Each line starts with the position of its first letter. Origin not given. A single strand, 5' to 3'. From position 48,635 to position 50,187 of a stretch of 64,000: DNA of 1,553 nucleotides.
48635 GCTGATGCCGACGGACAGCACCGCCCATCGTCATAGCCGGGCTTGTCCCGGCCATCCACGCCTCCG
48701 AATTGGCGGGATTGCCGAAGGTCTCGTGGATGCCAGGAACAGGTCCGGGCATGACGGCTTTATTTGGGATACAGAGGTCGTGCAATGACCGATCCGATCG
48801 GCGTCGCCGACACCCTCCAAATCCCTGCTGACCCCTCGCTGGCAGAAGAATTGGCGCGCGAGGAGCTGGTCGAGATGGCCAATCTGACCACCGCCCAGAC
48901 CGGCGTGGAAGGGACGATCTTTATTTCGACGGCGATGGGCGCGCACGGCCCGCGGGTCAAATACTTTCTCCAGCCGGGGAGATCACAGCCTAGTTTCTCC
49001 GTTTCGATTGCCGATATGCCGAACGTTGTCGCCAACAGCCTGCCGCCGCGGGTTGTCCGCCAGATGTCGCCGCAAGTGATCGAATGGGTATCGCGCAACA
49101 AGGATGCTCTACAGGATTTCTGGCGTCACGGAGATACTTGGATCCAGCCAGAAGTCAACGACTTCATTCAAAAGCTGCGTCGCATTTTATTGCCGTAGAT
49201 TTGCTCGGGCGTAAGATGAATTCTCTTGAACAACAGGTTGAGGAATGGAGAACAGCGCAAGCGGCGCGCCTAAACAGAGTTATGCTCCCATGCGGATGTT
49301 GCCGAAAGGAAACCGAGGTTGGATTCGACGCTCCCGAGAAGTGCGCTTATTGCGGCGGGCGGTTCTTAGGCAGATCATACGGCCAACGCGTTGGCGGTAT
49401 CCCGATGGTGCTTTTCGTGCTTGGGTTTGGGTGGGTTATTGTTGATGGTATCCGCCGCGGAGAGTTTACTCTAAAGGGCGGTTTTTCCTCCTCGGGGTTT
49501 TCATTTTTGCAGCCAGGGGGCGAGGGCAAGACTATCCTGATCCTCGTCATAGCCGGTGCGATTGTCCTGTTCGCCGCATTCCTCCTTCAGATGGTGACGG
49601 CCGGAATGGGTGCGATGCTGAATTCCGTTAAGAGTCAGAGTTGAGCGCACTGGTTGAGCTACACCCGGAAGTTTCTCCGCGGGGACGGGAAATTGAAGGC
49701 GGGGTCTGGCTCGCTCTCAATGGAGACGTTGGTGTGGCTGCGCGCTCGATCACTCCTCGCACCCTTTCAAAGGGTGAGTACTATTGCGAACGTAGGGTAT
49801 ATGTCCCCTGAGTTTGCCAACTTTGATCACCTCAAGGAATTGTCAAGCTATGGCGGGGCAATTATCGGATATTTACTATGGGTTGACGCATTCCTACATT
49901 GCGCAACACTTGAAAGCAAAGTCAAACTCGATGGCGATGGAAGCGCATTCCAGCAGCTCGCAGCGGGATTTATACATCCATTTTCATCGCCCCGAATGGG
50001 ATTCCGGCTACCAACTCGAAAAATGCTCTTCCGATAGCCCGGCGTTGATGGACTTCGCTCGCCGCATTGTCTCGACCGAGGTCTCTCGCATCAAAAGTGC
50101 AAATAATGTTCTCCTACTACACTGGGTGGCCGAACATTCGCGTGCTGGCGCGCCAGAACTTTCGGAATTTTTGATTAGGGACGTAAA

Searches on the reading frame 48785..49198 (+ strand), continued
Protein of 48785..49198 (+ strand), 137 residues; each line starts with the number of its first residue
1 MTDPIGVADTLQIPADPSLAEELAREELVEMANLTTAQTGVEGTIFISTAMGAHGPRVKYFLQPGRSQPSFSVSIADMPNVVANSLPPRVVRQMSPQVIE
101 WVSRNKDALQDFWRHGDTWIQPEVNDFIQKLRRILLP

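Call 60: search_protein_families(library=pfam, proteins=[P0240, P0244, P0251, P0253, P0255, P0261, P0265, P0268, P0217, P0189], max_evalue=0.1)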
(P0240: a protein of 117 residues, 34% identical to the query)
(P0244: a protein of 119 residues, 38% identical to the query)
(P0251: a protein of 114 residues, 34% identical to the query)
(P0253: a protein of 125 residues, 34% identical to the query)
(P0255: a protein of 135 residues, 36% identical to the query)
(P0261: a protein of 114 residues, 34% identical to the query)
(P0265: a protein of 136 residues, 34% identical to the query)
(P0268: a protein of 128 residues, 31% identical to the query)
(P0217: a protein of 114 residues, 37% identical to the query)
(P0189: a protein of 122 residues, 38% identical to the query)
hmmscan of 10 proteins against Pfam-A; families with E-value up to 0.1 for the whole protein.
P0240 (117 aa): 1 family
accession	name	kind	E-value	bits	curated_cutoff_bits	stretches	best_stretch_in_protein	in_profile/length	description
PF17255.8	EbsA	-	0.026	15.3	25.9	1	54-94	81-122/133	EbsA-like protein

P0244 (119 aa): 0 families

P0251 (114 aa): 0 families

P0253 (125 aa): 1 family
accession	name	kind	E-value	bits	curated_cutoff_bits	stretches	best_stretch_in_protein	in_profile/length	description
PF13711.11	DUF4160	-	8.7e-05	23.1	23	1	63-105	26-65/65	Domain of unknown function (DUF4160)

P0255 (135 aa): 1 family
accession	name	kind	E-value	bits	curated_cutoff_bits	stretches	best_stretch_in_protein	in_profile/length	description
PF06958.17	Pyocin_S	-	0.044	14.7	22.5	1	44-91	56-103/139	S-type Pyocin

P0261 (114 aa): 2 families
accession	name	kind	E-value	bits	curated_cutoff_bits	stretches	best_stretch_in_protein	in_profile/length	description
PF13711.11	DUF4160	-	0.001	19.6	23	1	62-93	34-64/65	Domain of unknown function (DUF4160)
PF23836.1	DUF7206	-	0.092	13.8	25.6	0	63-100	3-37/107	Family of unknown function (DUF7206)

P0265 (136 aa): 2 families
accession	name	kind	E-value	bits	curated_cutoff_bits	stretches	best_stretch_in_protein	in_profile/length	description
PF13711.11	DUF4160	-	0.019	15.6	23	1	88-116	37-65/65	Domain of unknown function (DUF4160)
PF07686.23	V-set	-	0.09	13.4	26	0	8-41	54-87/109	Immunoglobulin V-set domain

P0268 (128 aa): 0 families

P0217 (114 aa): 0 families

P0189 (122 aa): 0 families

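Call 72: predict_structure(alignment_id=A3)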
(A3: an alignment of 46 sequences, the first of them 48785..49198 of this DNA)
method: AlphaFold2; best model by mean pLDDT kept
length: 137 residues; sequences in the alignment: 46
mean_pLDDT: 81.5   pTM: 0.79
mean pLDDT of the five models: 81.5, 77.8, 77.2, 71.6, 62.3
residues with pLDDT >= 90: 62; 70-90: 45; 50-70: 20; < 50: 10
segments of 3 or more residues with pLDDT < 50: 1-10
pLDDT, mean of each block of 10 residues (from residue 1): 44 68 62 89 88 82 84 92 89 95 95 85 88 79
secondary structure, 60 per line:
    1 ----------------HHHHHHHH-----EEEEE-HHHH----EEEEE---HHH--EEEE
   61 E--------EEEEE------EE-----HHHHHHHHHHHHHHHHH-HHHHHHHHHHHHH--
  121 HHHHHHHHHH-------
elements in order: H17-24 E30-34 H36-39 E44-48 E57-61 E70-74 H88-104 H106-118 H121-130

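Call 75: fold_search(model_id=the predicted structure, library=pdb)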
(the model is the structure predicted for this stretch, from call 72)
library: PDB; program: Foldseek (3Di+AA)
matches with E <= 10: 80; with E <= 0.001: 0
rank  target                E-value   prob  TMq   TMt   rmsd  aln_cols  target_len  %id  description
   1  2rjb_A                4.6e-01  0.05  0.19  0.09  14.0       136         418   12  Crystal structure of uncharacterized protein YdcJ (SF1787) from Shigella flexneri which includes domain DUF1338. North (released 2007-10-30)
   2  1yqf_C                1.1e+00  0.06  0.25  0.21  16.9       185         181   12  Hypothetical protein from leishmania major unknown function sequence homologue to human p32 protein (released 2005-02-22)
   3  1yqf_B                1.3e+00  0.05  0.25  0.21  15.8       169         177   11  Hypothetical protein from leishmania major unknown function sequence homologue to human p32 protein (released 2005-02-22)
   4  9fnn_A                1.5e+00  0.02  0.15  0.04  14.0        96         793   21  Cryo-EM structure of the c-di-GMP-saturated 'crown'less Bcs macrocomplex for cellulose secretion in E. coli (released 2024-10-16)
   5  2flh_A                1.6e+00  0.04  0.24  0.23  13.2       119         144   12  Crystal structure of cytokinin-specific binding protein from mung bean in complex with cytokinin (released 2006-11-21)
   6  6bym_B                2.1e+00  0.01  0.15  0.12  16.3       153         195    7  Crystal structure of the sterol-bound second StART domain of yeast Lam4 (released 2018-01-17)
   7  5x3s_A                2.3e+00  0.03  0.18  0.12  16.7       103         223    4  Crystal structure of mouse Plk1-PBD in complex with phosphopeptide from HEF1 (799-809) (released 2017-12-20)
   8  1q4k_C                2.6e+00  0.06  0.26  0.18  13.9        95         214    5  The polo-box domain of Plk1 in complex with a phospho-peptide (released 2003-11-11)
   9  4pso_D                2.6e+00  0.02  0.18  0.13  12.7       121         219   11  Crystal structure of apeThermo-DBP-RP2 bound to ssDNA dT10 (released 2014-04-30)
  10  2ejx                  2.7e+00  0.06  0.25  0.25   6.4        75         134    9  Crystal structure of the hypothetical protein STK_08120 from Sulfolobus tokodaii (released 2008-03-25)
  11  5t87_F                2.9e+00  0.04  0.16  0.26  12.1        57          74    7  Crystal structure of CDI complex from Cupriavidus taiwanensis LMG 19424 (released 2017-09-13)
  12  1yqf_E                3.1e+00  0.03  0.24  0.20  14.5       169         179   12  Hypothetical protein from leishmania major unknown function sequence homologue to human p32 protein (released 2005-02-22)
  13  7et1_A                3.1e+00  0.02  0.18  0.04   9.9        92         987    9  Cryo-EM structure of the gastric proton pump K791S/E820D/Y340N/E936V/Y799W mutant in K+-occluded (K+)E2-AlF state (released 2021-09-01)
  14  4v4n_AF               3.3e+00  0.05  0.21  0.16   8.7        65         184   11  Structure of the Methanococcus jannaschii ribosome-SecYEBeta channel complex (released 2014-07-09)
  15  3vza_A                3.3e+00  0.03  0.19  0.25  13.0        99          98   18  Crystal structure of the chicken Spc24-Spc25 globular domain in complex with CENP-T peptide (released 2013-04-03)
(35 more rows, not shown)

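Call 77: search_protein_families(library=phrogs, proteins=[window:48785-49198:+, P0253, P0261], max_evalue=0.01)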
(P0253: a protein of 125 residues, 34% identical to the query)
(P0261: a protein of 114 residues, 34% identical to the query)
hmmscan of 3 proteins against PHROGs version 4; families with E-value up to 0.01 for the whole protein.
window:48785-49198:+ (137 aa): 0 families

P0253 (125 aa): 0 families

P0261 (114 aa): 0 families

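Call 78: fold_search(model_id=the predicted structure, library=viral)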
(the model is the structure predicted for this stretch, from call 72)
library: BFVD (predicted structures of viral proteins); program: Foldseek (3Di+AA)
matches with E <= 10: 169; with E <= 0.001: 2
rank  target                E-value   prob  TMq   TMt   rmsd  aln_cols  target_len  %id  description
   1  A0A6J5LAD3            7.1e-05  1.00  0.57  0.67   3.2       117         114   24  Uncharacterized protein [uncultured Caudovirales phage]
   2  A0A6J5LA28            1.6e-04  1.00  0.62  0.67   2.9       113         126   18  Uncharacterized protein [uncultured Caudovirales phage]
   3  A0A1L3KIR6            3.8e-01  0.06  0.20  0.20  16.3       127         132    9  Uncharacterized protein [Wenzhou levi-like virus 5]
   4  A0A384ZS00            7.4e-01  0.08  0.25  0.28  12.4       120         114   13  Uncharacterized protein [Vibrio phage YC]
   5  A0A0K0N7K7            1.0e+00  0.10  0.29  0.32  10.3       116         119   12  Uncharacterized protein [Gordonia phage GMA2]
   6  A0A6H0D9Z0            1.1e+00  0.11  0.20  0.15   8.6        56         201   16  Uncharacterized protein [Pantoea phage vB_PagM_SSEM1]
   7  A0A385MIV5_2          1.1e+00  0.02  0.14  0.03  18.7       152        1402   10  Polyprotein [Cluster bean endornavirus 1]
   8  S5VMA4                1.3e+00  0.07  0.27  0.22  13.4       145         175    8  Uncharacterized protein [Pseudomonas phage PaBG]
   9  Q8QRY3                1.4e+00  0.03  0.18  0.13  16.8       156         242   12  Envelope glycoprotein UL130 [Panine betaherpesvirus 2]
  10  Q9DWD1                1.6e+00  0.09  0.26  0.13   5.4        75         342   16  Pr70.3 [Rat cytomegalovirus (strain Maastricht)]
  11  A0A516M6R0            1.6e+00  0.03  0.17  0.16  22.0       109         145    4  (no name in the UniProt tables at hand)
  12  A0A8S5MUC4            1.8e+00  0.06  0.22  0.24  12.9       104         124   16  Uncharacterized protein [Phage sp. ct4bw6]
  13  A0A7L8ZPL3            1.8e+00  0.05  0.19  0.12  12.3        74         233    8  Uncharacterized protein [Erwinia phage pEa_SNUABM_47]
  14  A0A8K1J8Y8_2          1.9e+00  0.03  0.22  0.05  13.5       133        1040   14  (no name in the UniProt tables at hand)
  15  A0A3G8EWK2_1          1.9e+00  0.02  0.20  0.04  20.5       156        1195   10  Polyprotein [Sclerotium rolfsii endornavirus 1]
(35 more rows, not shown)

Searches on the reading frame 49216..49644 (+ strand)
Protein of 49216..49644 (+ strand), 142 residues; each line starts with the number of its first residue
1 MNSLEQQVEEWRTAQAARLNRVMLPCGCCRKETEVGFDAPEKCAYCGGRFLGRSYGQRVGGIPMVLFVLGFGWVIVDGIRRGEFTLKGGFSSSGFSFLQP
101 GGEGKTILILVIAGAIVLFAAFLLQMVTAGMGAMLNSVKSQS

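Call 7: search_protein_families(library=pfam, proteins=[window:49216-49644:+], max_evalue=1)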
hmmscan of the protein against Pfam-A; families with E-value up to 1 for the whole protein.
window:49216-49644:+ (142 aa): 1 family
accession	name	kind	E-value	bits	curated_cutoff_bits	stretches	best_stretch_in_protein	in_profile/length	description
PF08206.17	OB_RNB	-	0.22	11.7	24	0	70-78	9-17/58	Ribonuclease B OB domain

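Call 8: search_protein_families(library=padloc, proteins=[window:49216-49644:+], max_evalue=1)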
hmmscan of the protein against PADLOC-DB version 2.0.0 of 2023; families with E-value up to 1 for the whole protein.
window:49216-49644:+ (142 aa): 0 families

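Call 9: search_protein_families(library=ncbifam, proteins=[window:49216-49644:+], max_evalue=1)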
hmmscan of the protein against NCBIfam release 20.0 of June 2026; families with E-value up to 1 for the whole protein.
window:49216-49644:+ (142 aa): 1 family
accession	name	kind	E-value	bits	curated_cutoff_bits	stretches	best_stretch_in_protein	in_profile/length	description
NF000383.2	blaLAP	exception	0.23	10.4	600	1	57-114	211-262/285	LAP family class A beta-lactamase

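Call 27: find_homologous_proteins(query=window:49216-49644:+, max_evalue=0.01)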
Query window:49216-49644:+ (142 aa): 2 proteins with E <= 0.01 among 64 candidates.
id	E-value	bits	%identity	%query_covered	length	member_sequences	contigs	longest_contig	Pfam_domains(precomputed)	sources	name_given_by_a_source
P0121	1.8e-39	152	100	56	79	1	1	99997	-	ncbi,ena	-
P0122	1.3e-29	121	67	57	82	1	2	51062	-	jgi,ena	jgi:hypothetical protein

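Call 29: find_encoding_contigs(protein=P0122, flank=8000, max_places=4)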
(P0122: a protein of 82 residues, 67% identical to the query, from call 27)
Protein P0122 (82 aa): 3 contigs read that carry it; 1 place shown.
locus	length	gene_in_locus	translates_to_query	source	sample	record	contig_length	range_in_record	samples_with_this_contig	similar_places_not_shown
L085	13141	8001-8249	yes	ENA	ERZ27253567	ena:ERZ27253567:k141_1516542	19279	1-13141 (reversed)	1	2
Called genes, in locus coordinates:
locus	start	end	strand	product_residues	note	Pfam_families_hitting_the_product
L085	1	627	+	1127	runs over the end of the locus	PF07603:Lcl_C, PF12796:Ank_2, PF13637:Ank_4, PF00023:Ank, PF12796:Ank_2, PF13637:Ank_4, PF12796:Ank_2, PF12796:Ank_2, +13 more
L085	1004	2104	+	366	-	PF12796:Ank_2, PF13637:Ank_4, PF13857:Ank_5 (weak), PF00023:Ank, PF13606:Ank_3 (weak), PF13637:Ank_4, PF13857:Ank_5, PF00023:Ank, +1 more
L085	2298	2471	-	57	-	-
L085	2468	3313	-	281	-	PF02472:ExbD (weak), PF03544:TonB_C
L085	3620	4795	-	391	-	-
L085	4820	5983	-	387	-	PF13011:LZ_Tnp_IS481, PF13384:HTH_23, PF13518:HTH_28, PF13551:HTH_29, PF13565:HTH_32, PF00665:rve, PF13683:rve_3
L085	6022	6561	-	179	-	PF02472:ExbD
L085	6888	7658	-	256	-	PF11008:DUF2846 (faint)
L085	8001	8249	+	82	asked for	-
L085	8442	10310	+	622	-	-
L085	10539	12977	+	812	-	PF03130:HEAT_PBS (faint), PF13513:HEAT_EZ (faint), PF00514:Arm (faint), PF02985:HEAT (faint), PF13646:HEAT_2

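Call 32: find_encoding_contigs(protein=P0121, flank=6000, max_places=3)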
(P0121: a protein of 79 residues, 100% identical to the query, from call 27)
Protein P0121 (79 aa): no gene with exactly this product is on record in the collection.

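Call 77: search_protein_families(library=phrogs, proteins=[window:49216-49644:+], max_evalue=0.01)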
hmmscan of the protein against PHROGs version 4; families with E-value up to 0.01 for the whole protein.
window:49216-49644:+ (142 aa): 0 families

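Call 81: find_related_loci(query=window:49216-49644:+, collection=viral_contigs, flank=3000)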
Query window:49216-49644:+ (142 aa) in viral_contigs; peptide patterns used: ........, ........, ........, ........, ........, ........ (x = any residue, [..] = any of these).
3 stretches matched a pattern, but none encodes a relative of the query by tblastn (E <= 1e-3).

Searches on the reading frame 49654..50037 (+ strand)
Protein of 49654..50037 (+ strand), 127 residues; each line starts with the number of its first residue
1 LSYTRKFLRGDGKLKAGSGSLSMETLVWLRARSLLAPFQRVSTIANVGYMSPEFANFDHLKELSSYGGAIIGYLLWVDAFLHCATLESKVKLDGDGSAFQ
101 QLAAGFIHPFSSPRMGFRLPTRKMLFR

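Call 7: search_protein_families(library=pfam, proteins=[window:49654-50037:+], max_evalue=1)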
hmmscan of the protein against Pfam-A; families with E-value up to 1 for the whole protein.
window:49654-50037:+ (127 aa): 0 families

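Call 8: search_protein_families(library=padloc, proteins=[window:49654-50037:+], max_evalue=1)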
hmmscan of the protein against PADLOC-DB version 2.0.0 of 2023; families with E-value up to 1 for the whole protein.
window:49654-50037:+ (127 aa): 0 families

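Call 9: search_protein_families(library=ncbifam, proteins=[window:49654-50037:+], max_evalue=1)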
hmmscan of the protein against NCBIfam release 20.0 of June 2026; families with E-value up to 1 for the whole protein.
window:49654-50037:+ (127 aa): 0 families

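Call 77: search_protein_families(library=phrogs, proteins=[window:49654-50037:+], max_evalue=0.01)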
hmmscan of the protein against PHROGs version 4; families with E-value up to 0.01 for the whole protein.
window:49654-50037:+ (127 aa): 0 families

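Call 83: find_related_loci(query=window:49654-50037:+, collection=viral_contigs, flank=3000)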
Query window:49654-50037:+ (127 aa) in viral_contigs; peptide patterns used: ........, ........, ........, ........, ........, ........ (x = any residue, [..] = any of these).
14 stretches matched a pattern, but none encodes a relative of the query by tblastn (E <= 1e-3).
